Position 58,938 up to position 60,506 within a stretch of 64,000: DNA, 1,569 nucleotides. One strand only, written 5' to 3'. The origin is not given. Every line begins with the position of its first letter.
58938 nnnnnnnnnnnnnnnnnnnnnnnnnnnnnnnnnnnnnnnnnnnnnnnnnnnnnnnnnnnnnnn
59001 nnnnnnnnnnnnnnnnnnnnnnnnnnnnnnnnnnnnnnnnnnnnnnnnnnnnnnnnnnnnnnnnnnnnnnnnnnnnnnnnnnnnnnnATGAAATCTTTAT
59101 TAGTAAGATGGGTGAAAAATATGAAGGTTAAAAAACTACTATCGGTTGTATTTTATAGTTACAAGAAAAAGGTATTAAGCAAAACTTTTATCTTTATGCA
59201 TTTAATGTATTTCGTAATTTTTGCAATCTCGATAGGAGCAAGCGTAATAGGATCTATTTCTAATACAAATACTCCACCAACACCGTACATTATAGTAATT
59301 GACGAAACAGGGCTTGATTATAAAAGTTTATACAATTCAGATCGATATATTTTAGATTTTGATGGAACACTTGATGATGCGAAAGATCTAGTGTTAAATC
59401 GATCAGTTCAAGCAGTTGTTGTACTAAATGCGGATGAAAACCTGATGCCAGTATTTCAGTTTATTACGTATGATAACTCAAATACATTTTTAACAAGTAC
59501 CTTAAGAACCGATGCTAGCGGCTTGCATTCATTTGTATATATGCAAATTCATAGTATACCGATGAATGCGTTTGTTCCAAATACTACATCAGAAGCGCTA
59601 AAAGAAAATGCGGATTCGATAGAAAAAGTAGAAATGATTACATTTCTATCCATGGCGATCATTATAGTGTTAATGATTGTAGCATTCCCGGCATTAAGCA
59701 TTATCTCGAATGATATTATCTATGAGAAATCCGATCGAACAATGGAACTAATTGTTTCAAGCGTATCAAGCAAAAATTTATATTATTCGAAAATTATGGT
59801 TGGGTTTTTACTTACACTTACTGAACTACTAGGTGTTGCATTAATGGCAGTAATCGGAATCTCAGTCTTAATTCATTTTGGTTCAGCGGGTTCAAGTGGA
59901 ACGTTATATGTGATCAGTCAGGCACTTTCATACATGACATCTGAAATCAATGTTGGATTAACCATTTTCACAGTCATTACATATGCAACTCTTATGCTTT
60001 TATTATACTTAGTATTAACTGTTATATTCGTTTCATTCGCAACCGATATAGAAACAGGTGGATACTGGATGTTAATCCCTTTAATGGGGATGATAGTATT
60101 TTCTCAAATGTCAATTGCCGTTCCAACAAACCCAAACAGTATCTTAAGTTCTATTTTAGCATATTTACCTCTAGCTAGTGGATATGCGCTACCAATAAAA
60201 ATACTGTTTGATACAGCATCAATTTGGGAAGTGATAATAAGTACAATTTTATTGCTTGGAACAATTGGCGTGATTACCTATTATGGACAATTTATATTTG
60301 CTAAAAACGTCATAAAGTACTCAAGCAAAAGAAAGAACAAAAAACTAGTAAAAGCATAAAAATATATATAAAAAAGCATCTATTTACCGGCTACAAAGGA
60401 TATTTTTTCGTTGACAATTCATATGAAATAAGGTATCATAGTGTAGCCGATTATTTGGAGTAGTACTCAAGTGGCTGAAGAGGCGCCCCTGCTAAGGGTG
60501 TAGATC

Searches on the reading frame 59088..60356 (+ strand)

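Call 69: search_protein_families(library=pfam, proteins=[window:59088-60356:+], max_evalue=0.0001)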
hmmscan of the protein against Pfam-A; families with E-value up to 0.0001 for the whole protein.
window:59088-60356:+ (423 aa): 1 family
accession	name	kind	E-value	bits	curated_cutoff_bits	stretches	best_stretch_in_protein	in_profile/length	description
PF12698.13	ABC2_membrane_3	-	4.8e-22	78.9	31.6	1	32-396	1-341/347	ABC-2 family transporter protein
